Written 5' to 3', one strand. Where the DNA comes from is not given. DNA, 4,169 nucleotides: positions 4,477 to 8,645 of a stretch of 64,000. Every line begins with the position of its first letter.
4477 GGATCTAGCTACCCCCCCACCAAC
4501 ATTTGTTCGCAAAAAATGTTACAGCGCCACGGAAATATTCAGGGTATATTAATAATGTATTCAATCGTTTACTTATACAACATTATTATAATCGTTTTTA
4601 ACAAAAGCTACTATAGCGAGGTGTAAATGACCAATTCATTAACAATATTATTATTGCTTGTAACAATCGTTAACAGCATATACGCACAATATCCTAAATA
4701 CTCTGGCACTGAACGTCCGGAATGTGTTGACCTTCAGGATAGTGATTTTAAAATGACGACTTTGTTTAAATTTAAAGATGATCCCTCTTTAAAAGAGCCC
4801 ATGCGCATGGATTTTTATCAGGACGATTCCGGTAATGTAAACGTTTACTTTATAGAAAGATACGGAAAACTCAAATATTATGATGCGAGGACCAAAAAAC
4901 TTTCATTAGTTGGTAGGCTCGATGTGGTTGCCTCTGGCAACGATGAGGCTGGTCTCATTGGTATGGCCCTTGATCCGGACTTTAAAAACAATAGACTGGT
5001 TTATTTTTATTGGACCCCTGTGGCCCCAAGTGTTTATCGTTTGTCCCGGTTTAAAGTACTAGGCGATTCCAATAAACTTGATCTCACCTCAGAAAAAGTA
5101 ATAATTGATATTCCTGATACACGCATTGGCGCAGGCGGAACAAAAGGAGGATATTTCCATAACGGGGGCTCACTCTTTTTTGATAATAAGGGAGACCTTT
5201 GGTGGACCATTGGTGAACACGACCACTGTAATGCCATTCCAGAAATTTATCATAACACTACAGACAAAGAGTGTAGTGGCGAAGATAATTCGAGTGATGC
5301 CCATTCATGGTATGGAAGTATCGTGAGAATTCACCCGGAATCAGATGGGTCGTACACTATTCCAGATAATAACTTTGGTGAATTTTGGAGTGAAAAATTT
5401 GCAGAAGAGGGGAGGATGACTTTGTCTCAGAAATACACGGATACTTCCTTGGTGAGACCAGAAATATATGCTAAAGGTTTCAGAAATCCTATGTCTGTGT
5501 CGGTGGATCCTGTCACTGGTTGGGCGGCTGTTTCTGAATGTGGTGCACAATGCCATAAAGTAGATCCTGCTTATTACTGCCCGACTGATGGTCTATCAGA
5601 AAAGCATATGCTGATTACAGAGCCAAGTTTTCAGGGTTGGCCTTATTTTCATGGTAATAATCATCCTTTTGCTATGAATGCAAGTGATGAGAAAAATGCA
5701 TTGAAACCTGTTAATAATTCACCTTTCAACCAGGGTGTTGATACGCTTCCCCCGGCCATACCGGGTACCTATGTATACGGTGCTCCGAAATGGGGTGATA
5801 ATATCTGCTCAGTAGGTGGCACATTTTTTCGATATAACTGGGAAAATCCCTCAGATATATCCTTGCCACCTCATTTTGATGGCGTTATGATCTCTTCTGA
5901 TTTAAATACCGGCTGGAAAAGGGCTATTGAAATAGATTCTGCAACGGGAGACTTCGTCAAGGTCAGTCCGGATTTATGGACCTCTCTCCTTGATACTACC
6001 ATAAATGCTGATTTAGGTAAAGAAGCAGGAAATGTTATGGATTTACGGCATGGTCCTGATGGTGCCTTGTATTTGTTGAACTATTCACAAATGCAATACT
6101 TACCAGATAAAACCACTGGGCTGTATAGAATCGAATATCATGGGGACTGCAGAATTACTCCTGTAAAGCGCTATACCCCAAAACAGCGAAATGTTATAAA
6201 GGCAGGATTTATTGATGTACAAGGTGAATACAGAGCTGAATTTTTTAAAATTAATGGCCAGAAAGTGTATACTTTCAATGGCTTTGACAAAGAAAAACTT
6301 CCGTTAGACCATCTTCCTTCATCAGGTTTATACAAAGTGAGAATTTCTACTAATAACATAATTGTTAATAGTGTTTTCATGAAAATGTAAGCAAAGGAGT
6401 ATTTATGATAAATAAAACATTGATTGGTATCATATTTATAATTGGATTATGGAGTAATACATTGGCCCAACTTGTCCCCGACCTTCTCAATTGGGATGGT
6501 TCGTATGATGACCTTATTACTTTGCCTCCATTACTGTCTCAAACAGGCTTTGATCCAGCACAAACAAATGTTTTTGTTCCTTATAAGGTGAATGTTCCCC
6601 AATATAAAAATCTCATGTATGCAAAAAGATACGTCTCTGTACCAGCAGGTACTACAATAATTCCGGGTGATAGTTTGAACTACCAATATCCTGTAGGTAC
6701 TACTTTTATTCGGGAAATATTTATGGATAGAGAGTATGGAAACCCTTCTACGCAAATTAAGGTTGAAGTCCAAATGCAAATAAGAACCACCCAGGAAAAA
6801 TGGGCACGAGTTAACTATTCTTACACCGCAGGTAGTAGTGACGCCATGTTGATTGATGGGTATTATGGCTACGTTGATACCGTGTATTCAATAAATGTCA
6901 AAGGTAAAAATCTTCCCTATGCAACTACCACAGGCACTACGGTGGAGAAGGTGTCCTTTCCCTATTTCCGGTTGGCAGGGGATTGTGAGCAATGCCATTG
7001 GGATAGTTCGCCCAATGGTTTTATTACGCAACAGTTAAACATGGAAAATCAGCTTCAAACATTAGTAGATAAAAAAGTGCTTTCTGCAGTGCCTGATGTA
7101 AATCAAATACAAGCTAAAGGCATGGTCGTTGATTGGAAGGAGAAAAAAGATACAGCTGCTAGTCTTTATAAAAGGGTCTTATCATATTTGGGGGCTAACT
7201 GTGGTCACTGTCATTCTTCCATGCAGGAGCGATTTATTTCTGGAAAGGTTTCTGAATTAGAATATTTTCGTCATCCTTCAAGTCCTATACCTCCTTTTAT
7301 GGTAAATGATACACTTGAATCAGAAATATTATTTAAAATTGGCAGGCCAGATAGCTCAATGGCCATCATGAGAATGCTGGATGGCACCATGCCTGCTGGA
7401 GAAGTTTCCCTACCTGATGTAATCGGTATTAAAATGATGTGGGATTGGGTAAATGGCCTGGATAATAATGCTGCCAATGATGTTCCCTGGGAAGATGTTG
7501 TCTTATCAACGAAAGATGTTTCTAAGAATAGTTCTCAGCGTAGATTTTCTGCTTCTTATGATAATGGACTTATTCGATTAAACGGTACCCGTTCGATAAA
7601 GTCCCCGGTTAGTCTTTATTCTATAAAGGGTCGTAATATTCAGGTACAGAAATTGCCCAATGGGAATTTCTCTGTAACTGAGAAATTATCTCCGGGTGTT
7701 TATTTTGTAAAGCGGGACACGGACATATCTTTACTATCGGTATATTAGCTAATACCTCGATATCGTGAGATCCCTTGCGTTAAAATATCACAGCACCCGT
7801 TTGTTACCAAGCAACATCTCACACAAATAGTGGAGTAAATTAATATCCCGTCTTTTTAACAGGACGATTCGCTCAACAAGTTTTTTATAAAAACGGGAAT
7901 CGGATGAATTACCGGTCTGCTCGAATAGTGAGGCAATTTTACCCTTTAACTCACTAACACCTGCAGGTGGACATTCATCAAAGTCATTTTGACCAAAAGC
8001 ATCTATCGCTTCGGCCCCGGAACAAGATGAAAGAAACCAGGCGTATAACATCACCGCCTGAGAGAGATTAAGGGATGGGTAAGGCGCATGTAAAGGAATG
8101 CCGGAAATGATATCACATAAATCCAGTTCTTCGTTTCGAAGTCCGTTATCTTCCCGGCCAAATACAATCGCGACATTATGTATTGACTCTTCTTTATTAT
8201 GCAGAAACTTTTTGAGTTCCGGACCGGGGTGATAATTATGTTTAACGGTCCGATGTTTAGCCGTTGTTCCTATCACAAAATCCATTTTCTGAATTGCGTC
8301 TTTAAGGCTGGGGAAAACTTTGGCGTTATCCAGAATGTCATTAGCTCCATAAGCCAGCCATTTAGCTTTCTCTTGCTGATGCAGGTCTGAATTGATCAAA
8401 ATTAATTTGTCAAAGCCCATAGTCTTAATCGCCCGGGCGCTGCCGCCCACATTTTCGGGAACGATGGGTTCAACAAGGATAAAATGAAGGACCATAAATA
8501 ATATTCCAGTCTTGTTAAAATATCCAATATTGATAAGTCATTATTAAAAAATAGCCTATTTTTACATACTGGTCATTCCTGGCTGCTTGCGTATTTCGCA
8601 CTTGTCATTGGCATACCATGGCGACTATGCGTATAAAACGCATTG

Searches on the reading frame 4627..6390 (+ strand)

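Call 9: search_protein_families(library=pfam, proteins=[window:4627-6390:+], max_evalue=0.001)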
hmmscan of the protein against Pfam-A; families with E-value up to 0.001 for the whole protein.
window:4627-6390:+ (587 aa): 1 family
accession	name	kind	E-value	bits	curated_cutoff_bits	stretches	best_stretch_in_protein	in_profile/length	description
PF07995.17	GSDH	-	7.3e-20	72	25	1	55-308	1-203/332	Glucose / Sorbosone dehydrogenase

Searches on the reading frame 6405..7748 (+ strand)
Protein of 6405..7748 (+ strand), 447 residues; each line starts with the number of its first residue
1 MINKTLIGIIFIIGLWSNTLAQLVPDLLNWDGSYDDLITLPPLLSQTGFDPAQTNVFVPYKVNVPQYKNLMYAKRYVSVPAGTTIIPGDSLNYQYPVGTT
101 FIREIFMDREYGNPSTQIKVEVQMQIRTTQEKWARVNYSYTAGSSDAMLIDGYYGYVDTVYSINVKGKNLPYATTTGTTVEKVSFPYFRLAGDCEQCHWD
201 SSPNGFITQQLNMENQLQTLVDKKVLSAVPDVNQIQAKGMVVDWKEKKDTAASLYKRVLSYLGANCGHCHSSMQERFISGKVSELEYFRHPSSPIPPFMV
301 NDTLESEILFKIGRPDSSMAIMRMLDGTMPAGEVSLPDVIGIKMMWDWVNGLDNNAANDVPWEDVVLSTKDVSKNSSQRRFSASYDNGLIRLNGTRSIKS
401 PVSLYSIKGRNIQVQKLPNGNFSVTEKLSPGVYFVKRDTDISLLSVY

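Call 9: search_protein_families(library=pfam, proteins=[window:6405-7748:+], max_evalue=0.001)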
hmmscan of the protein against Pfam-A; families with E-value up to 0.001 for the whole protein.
window:6405-7748:+ (447 aa): 0 families

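Call 89: search_protein_families(library=ncbifam, proteins=[window:6405-7748:+], max_evalue=0.01)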
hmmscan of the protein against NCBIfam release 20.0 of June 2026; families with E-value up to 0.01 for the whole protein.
window:6405-7748:+ (447 aa): 2 families
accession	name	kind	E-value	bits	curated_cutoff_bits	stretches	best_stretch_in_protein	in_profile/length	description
TIGR03806.1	chp_HNE_0200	subfamily_domain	5.7e-21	75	313.3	1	53-350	20-312/314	SO2930 family diheme c-type cytochrome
TIGR04183.1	Por_Secre_tail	domain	5.9e-06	26.2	23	1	389-436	10-57/72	T9SS type A sorting domain-containing protein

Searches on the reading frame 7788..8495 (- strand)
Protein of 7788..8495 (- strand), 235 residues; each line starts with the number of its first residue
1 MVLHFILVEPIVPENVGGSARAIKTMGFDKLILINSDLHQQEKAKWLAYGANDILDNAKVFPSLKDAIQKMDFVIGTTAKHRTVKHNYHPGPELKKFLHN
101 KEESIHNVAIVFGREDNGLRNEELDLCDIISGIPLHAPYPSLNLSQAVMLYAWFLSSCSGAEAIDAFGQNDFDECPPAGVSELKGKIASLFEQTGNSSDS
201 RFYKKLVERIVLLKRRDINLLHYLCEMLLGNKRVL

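Call 9: search_protein_families(library=pfam, proteins=[window:7788-8495:-], max_evalue=0.001)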
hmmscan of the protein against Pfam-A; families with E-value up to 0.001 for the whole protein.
window:7788-8495:- (235 aa): 1 family
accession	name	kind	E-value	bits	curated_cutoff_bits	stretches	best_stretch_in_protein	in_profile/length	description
PF00588.24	SpoU_methylase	-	6.8e-25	88.3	29.7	1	3-151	2-140/142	SpoU rRNA Methylase family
